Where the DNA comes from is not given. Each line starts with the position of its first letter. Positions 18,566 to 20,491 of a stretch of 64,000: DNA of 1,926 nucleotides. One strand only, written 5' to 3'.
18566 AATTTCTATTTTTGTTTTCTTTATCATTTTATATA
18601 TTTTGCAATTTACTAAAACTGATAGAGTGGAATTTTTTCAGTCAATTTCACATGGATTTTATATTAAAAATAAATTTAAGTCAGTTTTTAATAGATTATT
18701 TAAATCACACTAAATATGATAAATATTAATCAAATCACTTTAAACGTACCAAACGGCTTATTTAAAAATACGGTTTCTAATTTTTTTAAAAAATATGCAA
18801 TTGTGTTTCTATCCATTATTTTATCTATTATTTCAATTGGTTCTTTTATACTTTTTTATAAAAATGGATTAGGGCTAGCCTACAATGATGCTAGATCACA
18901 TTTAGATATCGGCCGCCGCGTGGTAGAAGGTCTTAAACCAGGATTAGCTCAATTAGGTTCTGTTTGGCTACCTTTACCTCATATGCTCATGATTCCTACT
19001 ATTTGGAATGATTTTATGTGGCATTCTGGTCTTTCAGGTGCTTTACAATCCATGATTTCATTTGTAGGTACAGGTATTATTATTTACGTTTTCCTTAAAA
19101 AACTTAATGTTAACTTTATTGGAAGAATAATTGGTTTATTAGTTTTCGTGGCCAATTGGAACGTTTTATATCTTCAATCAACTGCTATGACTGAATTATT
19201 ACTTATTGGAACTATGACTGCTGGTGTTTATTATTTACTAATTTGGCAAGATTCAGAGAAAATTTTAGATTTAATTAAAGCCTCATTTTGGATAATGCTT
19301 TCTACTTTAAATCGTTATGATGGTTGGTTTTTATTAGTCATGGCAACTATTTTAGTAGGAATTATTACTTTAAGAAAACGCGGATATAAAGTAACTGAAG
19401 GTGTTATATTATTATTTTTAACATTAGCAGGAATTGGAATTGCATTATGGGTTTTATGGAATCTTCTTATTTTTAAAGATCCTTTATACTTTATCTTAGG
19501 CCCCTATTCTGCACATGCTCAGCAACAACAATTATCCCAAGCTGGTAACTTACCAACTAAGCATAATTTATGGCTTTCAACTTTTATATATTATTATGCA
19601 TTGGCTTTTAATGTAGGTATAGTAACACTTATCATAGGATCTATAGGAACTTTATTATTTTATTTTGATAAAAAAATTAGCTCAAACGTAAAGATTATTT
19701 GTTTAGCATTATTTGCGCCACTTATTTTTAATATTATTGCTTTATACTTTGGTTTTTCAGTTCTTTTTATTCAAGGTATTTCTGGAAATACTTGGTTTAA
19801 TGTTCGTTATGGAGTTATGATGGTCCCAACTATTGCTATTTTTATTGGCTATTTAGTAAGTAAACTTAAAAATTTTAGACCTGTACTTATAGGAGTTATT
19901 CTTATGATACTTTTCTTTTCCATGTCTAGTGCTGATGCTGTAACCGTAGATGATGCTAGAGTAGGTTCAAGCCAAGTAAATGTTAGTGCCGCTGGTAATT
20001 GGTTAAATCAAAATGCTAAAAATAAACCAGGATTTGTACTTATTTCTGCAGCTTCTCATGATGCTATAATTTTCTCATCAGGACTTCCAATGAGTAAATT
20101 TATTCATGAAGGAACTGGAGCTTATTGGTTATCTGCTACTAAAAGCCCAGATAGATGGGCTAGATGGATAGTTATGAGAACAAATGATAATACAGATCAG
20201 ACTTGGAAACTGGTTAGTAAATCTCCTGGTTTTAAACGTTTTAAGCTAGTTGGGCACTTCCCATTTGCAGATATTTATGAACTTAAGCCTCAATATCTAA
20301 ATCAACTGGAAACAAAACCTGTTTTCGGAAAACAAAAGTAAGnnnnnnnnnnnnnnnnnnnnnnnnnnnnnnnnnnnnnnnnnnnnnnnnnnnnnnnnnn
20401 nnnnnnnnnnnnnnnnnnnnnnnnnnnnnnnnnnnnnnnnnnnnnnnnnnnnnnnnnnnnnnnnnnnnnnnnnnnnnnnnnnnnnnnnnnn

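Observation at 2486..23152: Lipid-linked sugar pathway: two DPM1-like GT2s plus three or four GT-C (PMT/ArnT-like) membrane transferases, two of them clear paralogs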

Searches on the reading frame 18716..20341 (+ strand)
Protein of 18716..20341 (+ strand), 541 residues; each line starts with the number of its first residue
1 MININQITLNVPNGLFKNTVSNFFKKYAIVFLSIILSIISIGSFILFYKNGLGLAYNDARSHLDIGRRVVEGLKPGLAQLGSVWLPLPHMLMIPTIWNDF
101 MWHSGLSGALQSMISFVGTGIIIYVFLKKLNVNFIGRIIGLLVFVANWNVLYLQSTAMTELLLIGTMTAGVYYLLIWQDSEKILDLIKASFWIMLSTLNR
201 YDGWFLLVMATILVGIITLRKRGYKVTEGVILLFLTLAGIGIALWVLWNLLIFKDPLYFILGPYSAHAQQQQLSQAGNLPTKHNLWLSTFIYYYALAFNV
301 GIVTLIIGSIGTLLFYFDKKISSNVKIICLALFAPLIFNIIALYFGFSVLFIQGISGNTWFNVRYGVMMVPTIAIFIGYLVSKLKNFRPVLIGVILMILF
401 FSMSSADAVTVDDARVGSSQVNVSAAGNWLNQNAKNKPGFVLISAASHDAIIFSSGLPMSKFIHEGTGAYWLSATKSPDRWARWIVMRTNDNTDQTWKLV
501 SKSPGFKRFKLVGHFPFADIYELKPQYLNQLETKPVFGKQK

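Call 7: search_protein_families(library=pfam, proteins=[window:18716-20341:+], max_evalue=0.01)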
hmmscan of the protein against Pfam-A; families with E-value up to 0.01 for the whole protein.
window:18716-20341:+ (541 aa): 0 families

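Call 17: search_protein_families(library=pfam, proteins=[window:18716-20341:+], max_evalue=10)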
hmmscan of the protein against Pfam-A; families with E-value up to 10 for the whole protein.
window:18716-20341:+ (541 aa): 0 families

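Call 24: search_protein_families(library=ncbifam, proteins=[window:18716-20341:+], max_evalue=0.01)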
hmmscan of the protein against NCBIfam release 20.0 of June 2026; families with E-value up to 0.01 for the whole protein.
window:18716-20341:+ (541 aa): 1 family
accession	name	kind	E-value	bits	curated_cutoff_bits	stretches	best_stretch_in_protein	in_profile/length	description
NF047440.1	LA3751_2_3_fam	subfamily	0.0004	19.3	200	1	111-404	104-380/460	LA_3751/LA_3752 family putative glycosyltransferase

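Call 26: find_homologous_proteins(query=window:18716-20341:+, max_evalue=0.00001)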
Query window:18716-20341:+ (541 aa): 2265 proteins with E <= 0.00001 among 8000 candidates; the best 120 are listed.
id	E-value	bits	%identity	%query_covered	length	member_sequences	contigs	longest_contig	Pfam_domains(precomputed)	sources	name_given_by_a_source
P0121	0.0e+0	1197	100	100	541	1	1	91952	-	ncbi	-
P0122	8.5e-270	915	71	100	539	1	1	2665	-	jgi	jgi:hypothetical protein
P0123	1.2e-263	894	70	100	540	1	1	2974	-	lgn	-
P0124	1.0e-258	878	71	99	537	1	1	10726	-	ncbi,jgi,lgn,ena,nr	ncbi:MAG TPA: hypothetical protein VEW42_01550 [Candidatus Eisenbacteria bacterium]|nr:hypothetical 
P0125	2.5e-256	870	71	96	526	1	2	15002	-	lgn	-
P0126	1.3e-252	858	69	100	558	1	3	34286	-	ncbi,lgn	-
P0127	3.7e-250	850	70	97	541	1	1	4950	-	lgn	-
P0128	5.6e-250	849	68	99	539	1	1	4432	-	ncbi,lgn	-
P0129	3.3e-246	837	68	99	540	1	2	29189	-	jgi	-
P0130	4.8e-246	836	69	96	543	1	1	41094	-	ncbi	-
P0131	3.5e-245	833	70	97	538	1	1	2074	-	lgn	-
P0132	4.9e-245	833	69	99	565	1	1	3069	-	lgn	-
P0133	6.5e-245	833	68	99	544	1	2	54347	-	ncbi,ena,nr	ncbi:hypothetical protein IH980_03585 [Patescibacteria group bacterium]|nr:hypothetical protein [Pat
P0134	5.9e-244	829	69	96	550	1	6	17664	-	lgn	-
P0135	4.0e-242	823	70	99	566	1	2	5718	-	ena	-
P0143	1.5e-240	818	68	100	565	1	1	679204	-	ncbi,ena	-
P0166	4.5e-234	797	66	100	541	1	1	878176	-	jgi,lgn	-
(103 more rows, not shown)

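Call 31: find_encoding_contigs(protein=P0121, flank=10000, max_places=3)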
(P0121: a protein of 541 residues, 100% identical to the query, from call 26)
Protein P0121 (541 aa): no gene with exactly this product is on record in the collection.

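Call 32: find_encoding_contigs(protein=P0143, flank=10000, max_places=2)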
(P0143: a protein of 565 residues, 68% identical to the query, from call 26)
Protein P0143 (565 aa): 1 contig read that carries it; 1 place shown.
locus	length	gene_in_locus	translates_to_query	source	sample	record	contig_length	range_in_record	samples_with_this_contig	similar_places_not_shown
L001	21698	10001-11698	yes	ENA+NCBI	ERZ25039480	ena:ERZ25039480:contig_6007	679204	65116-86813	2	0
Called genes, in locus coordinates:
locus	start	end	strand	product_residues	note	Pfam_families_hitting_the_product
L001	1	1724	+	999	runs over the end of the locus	PF00535:Glycos_transf_2, PF10111:Glyco_tranf_2_2 (weak), PF13641:Glyco_tranf_2_3 (weak), PF00535:Glycos_transf_2, PF13641:Glyco_tranf_2_3, PF13632:Glyco_trans_2_3, PF01943:Polysacc_synt (weak), PF13440:Polysacc_synt_3 (weak), +1 more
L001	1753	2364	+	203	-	-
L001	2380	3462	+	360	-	PF13439:Glyco_transf_4, PF13579:Glyco_trans_4_4, PF20706:GT4-conflict, PF00534:Glycos_transf_1, PF13692:Glyco_trans_1_4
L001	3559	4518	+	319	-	PF20706:GT4-conflict (weak), PF00534:Glycos_transf_1, PF13692:Glyco_trans_1_4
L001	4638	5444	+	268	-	PF01041:DegT_DnrJ_EryC1, PF00266:Aminotran_5 (weak), PF00155:Aminotran_1_2, PF01212:Beta_elim_lyase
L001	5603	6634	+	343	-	PF13641:Glyco_tranf_2_3, PF00535:Glycos_transf_2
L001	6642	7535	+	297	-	PF13641:Glyco_tranf_2_3, PF00535:Glycos_transf_2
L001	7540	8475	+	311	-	PF00535:Glycos_transf_2, PF13641:Glyco_tranf_2_3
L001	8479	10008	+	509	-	-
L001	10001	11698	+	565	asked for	-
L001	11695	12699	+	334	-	-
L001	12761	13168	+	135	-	-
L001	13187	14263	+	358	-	-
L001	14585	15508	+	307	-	PF00722:Glyco_hydro_16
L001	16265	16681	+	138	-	-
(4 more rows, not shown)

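Call 33: find_encoding_contigs(protein=P0166, flank=10000, max_places=2)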
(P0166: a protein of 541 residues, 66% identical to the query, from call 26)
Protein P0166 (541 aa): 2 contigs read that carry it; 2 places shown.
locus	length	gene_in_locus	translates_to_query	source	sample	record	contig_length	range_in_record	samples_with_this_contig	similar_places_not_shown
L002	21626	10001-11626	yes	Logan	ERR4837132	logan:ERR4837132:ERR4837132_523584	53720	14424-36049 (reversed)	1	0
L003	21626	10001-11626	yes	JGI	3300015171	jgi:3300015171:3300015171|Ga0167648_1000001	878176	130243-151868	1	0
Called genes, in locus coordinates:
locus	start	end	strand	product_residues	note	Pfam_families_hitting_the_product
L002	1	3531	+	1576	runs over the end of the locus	PF00535:Glycos_transf_2, PF13641:Glyco_tranf_2_3, PF13632:Glyco_trans_2_3, PF13439:Glyco_transf_4, PF13579:Glyco_trans_4_4, PF00534:Glycos_transf_1, PF13692:Glyco_trans_1_4, PF20706:GT4-conflict, +2 more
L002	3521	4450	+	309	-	PF00535:Glycos_transf_2, PF13506:Glyco_transf_21 (weak), PF13641:Glyco_tranf_2_3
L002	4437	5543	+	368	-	PF13439:Glyco_transf_4, PF20706:GT4-conflict, PF00534:Glycos_transf_1, PF13692:Glyco_trans_1_4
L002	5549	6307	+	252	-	PF02585:PIG-L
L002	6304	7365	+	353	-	PF13480:Acetyltransf_6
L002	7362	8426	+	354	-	PF13480:Acetyltransf_6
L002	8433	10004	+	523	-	-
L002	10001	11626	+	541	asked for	-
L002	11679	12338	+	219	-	PF12686:DUF3800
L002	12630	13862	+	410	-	-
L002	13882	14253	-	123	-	-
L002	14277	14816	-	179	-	PF01931:NTPase_I-T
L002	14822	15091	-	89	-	-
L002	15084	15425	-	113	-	PF18924:DUF5674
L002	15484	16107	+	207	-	PF00300:His_Phos_1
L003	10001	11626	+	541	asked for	-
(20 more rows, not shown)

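Call 37: predict_structure(alignment_id=A2)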
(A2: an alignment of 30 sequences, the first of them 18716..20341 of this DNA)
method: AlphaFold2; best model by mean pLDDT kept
length: 541 residues; sequences in the alignment: 30
mean_pLDDT: 72.4   pTM: 0.71
mean pLDDT of the five models: 72.4, 66.9, 66.6, 65.2, 64.3
residues with pLDDT >= 90: 148; 70-90: 177; 50-70: 113; < 50: 103
segments of 3 or more residues with pLDDT < 50: 1-13, 51-83, 99-104, 151-157, 349-362, 406-421, 535-537, 539-541
pLDDT, mean of each block of 10 residues (from residue 1): 37 57 80 90 70 43 42 40 58 55 57 86 96 92 78 52 90 95 94 89 89 95 93 93 83 68 53 53 81 77 88 95 94 90 65 35 65 95 88 81 51 37 66 76 59 55 54 79 78 69 88 80 89 54 36
secondary structure, 60 per line:
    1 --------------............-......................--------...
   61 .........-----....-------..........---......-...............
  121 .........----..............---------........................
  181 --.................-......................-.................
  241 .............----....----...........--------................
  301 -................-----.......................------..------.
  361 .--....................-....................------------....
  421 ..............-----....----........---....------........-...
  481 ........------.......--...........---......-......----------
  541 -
elements in order: H15-26 H28-49 H58-69 H75-78 H86-95 H99-104 H106-129 H134-147 H157-180 H183-199 H201-222 H224-253 H258-261 H266-276 H285-300 H302-317 H323-345 H364-383 H385-404 H417-434 E440-443 H448-455 H469-476 H478-481 E482-488 H495-501 H504-508 E509-514 E518-523 H525-530

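Call 39: fold_search(model_id=the predicted structure, library=pdb)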
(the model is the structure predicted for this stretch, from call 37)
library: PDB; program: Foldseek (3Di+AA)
matches with E <= 10: 200; with E <= 0.001: 15
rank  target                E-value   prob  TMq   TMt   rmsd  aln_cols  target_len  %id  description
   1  6ezn_F                3.4e-05  1.00  0.49  0.42  12.4       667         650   10  Cryo-EM structure of the yeast oligosaccharyltransferase (OST) complex (released 2018-01-17)
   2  7oci_F                4.5e-05  1.00  0.47  0.41  13.0       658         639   10  Cryo-EM structure of yeast Ost6p containing oligosaccharyltransferase complex (released 2022-02-16)
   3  5f15                  4.7e-05  1.00  0.44  0.44  10.0       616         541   12  Crystal Structure of ArnT from Cupriavidus metallidurans bound to Undecaprenyl phosphate (released 2016-02-17)
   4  9s6t_A                5.3e-05  1.00  0.51  0.57   7.6       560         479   11  Ternary cryo-EM structure of chicken ALG12 with Dol25-PP-GlcNAc2Man7, Dol25-P-Man, and Fab (released 2026-03-18)
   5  7zlh_A                1.0e-04  1.00  0.43  0.37  12.9       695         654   11  Cryo-EM structure of C-mannosyltransferase CeDPY19, in apo state, bound to CMT2-Fab and anti-Fab nanobody (released 2023-01-11)
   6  6ftg_5                1.4e-04  1.00  0.44  0.38  14.5       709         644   11  Subtomogram average of OST-containing ribosome-translocon complexes from canine rough microsomal membranes (released 2018-03-21)
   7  6c26_A                2.5e-04  1.00  0.44  0.38  15.4       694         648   10  The Cryo-EM structure of a eukaryotic oligosaccharyl transferase complex (released 2018-01-31)
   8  8b6l_I                2.6e-04  1.00  0.41  0.34  15.1       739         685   10  Subtomogram average of the human Sec61-TRAP-OSTA-translocon (released 2022-12-07)
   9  6s7o_A                2.6e-04  1.00  0.43  0.37  13.6       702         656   11  Cryo-EM structure of human oligosaccharyltransferase complex OST-A (released 2019-12-18)
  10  8pn9_A                2.7e-04  1.00  0.44  0.38  13.9       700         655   10  Structure of human oligosaccharyltransferase OST-A complex bound to NGI-1 (released 2024-05-08)
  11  5ezm                  3.7e-04  1.00  0.45  0.46   9.1       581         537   11  Crystal Structure of ArnT from Cupriavidus metallidurans in the apo state (released 2016-02-17)
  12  8age_A                4.0e-04  1.00  0.44  0.38  14.9       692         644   10  Structure of yeast oligosaccharylransferase complex with acceptor peptide bound (released 2022-12-07)
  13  6gxc_A                5.1e-04  1.00  0.42  0.34  10.2       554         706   15  Bacterial oligosaccharyltransferase PglB in complex with an inhibitory peptide and a reactive lipid-linked oligosaccha (released 2018-11-14)
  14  8agc_A                6.0e-04  1.00  0.47  0.38  12.4       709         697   10  Structure of yeast oligosaccharylransferase complex with lipid-linked oligosaccharide and non-acceptor peptide bound (released 2022-12-07)
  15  8agb_A                7.7e-04  1.00  0.44  0.39  13.3       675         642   10  Structure of yeast oligosaccharylransferase complex with lipid-linked oligosaccharide bound (released 2022-12-07)
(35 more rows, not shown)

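Call 41: search_solved_structures(query=A2, max_evalue=10)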
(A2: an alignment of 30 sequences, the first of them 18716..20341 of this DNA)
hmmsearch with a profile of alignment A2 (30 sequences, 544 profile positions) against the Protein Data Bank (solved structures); distinct sequences matched with E-value up to 10: 2.
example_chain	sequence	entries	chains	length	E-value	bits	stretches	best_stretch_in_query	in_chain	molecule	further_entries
3b9k_A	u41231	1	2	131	0.69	12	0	425-465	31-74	T-cell surface glycoprotein CD8 alpha chain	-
3dmm_C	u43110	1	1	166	0.74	11.9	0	425-465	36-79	T-cell surface glycoprotein CD8 alpha chain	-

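Call 48: find_related_loci(query=A2, collection=genome_contigs, flank=10000)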
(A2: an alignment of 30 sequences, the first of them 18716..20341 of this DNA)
Query A2 (541 aa) in genome_contigs; peptide patterns used: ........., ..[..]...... (x = any residue, [..] = any of these).
464 stretches matched a pattern; 460 encode a relative of the query (tblastn E <= 1e-3); the best 80 are kept; 80 distinct loci.
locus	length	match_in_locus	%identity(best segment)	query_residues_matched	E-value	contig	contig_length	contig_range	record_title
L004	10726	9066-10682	71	2-541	0e+0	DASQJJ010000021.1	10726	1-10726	MAG TPA_asm: Candidatus Eisenbacteria bacterium isolate SMAG_U11883 k141_329385, whole genome shotgun sequence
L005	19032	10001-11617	69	3-541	0e+0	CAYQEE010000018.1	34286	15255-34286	MAG TPA_asm: uncultured Gammaproteobacteria bacterium isolate SRP272529_co2_240 genome assembly, contig: NODE_1862_lengt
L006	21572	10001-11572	69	18-541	0e+0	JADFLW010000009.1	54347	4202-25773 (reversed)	MAG: Patescibacteria group bacterium isolate B55T1B8 B55T1B8_NODE775, whole genome shotgun sequence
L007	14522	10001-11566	69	20-541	0e+0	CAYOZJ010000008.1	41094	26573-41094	MAG TPA_asm: uncultured Gammaproteobacteria bacterium isolate SRP200132_co1_666 genome assembly, contig: NODE_1578_lengt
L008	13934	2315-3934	66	1-540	0e+0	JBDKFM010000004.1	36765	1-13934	MAG: Candidatus Parcubacteria bacterium isolate farmington_2019_sw_WHONDRS-S19S_0053_A_bin.46 scaffold_0000274, whole ge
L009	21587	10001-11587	67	13-541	0e+0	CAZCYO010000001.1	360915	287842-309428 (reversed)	MAG TPA_asm: uncultured Gammaproteobacteria bacterium isolate SRP278252_co1_715 genome assembly, contig: NODE_11_length_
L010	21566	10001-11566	68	20-541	0e+0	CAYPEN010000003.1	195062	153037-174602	MAG TPA_asm: uncultured Gammaproteobacteria bacterium isolate SRP263991_co5_217 genome assembly, contig: NODE_108_length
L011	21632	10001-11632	65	1-541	0e+0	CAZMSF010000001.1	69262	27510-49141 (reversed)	MAG TPA_asm: uncultured Gammaproteobacteria bacterium isolate SRP135725_co1_372 genome assembly, contig: NODE_272_length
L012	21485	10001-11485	69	47-541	0e+0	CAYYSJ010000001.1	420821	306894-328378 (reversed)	MAG TPA_asm: uncultured Gammaproteobacteria bacterium isolate SRP272529_co1_214 genome assembly, contig: NODE_3_length_4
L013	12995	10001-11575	67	17-541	0e+0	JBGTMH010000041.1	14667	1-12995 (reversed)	MAG: Patescibacteria group bacterium isolate JTS-RE358 k141_4900356, whole genome shotgun sequence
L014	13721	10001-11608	66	2-541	0e+0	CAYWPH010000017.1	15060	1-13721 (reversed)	MAG TPA_asm: uncultured Gammaproteobacteria bacterium isolate SRP302447_co3_825 genome assembly, contig: NODE_11023_leng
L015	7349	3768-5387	65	3-541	0e+0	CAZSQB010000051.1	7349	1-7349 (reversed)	MAG TPA_asm: uncultured Gammaproteobacteria bacterium isolate SRP269290_co3_983 genome assembly, contig: NODE_14285_leng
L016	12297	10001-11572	67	18-541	0e+0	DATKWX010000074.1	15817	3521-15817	MAG TPA_asm: Candidatus Bathyarchaeia archaeon isolate SMAG_U14175 k141_1916657, whole genome shotgun sequence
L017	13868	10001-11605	64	2-536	0e+0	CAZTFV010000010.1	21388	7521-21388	MAG TPA_asm: uncultured Gammaproteobacteria bacterium isolate SRP269290_co1_791 genome assembly, contig: NODE_2951_lengt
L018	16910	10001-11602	64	3-535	0e+0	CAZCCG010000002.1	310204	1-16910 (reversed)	MAG TPA_asm: uncultured Gammaproteobacteria bacterium isolate SRP200132_co1_33 genome assembly, contig: NODE_20_length_3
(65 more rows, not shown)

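Call 67: search_protein_representatives(alignment_id=A2)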
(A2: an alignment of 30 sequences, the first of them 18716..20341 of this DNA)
Query: 30 sequences, 544 profile positions. Proteins with E-value up to 0.001 (for the whole library): 2700; up to 1e-10: 1786; up to 1e-30: 836. The best 150 are listed.
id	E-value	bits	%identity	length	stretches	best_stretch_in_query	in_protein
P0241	7.5e-273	922.9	-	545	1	2-544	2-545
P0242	4.5e-254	860.9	-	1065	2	9-537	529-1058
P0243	2.1e-167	574.9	-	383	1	9-383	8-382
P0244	1.8e-152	525.6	-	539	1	5-526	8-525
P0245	1.1e-147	509.8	-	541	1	11-529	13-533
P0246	8.2e-147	506.9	-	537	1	20-529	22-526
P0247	1.6e-144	499.4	-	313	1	235-537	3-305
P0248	1.3e-142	493.0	-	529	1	32-525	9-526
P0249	2.6e-141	488.8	-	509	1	22-525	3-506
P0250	5.2e-140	484.5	-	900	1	32-528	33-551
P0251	1.0e-131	457.1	-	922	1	20-507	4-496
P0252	1.0e-129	450.5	-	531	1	25-529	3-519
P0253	6.5e-128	444.5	-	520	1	25-532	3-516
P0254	7.5e-124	431.1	-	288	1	12-278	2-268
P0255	6.2e-121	421.5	-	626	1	21-493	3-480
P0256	4.5e-119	415.3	-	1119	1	24-528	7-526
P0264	9.0e-113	394.6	-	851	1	26-529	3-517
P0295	1.5e-100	354.2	-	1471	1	33-508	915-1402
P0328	1.3e-93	331.3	-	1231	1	37-498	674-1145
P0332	4.5e-93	329.5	-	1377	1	25-504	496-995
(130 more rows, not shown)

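Call 69: search_protein_families(library=pfam, alignment_id=A5, max_evalue=0.001)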
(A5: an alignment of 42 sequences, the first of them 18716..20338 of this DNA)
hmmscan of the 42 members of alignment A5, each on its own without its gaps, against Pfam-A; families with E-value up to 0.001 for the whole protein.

A. member 1, window:18716-20338:+ (541 aa): 0 families

B. families by the number of members that match (of 42 scanned): 14 families
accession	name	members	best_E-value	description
PF13231.12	PMT_2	24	2.2e-08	Dolichyl-phosphate-mannose-protein mannosyltransferase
PF00535.33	Glycos_transf_2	8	1.3e-35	Glycosyl transferase family 2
PF13641.12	Glyco_tranf_2_3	8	1.2e-32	Glycosyltransferase like family 2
PF13632.12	Glyco_trans_2_3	7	8.7e-25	Glycosyl transferase family group 2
PF00150.24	Cellulase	4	1.2e-17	Cellulase (glycosyl hydrolase family 5)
PF13506.12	Glyco_transf_21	3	7.6e-07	Glycosyl transferase family 21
PF13620.12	CarboxypepD_reg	3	1e-06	Carboxypeptidase regulatory-like domain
PF01476.26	LysM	2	2.3e-09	LysM domain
PF13715.12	CarbopepD_reg_2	2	1.2e-08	CarboxypepD_reg-like domain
PF02366.24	PMT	2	4.7e-05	Dolichyl-phosphate-mannose-protein mannosyltransferase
PF22612.2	GH113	1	3.5e-26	Glycoside Hydrolase Family 113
PF04138.20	GtrA_DPMS_TM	1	9.6e-17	GtrA/DPMS, transmembrane domain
PF11790.14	Glyco_hydro_cc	1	7e-06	Glycosyl hydrolase catalytic core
PF10111.15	Glyco_tranf_2_2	1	0.00024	Glycosyltransferase like family 2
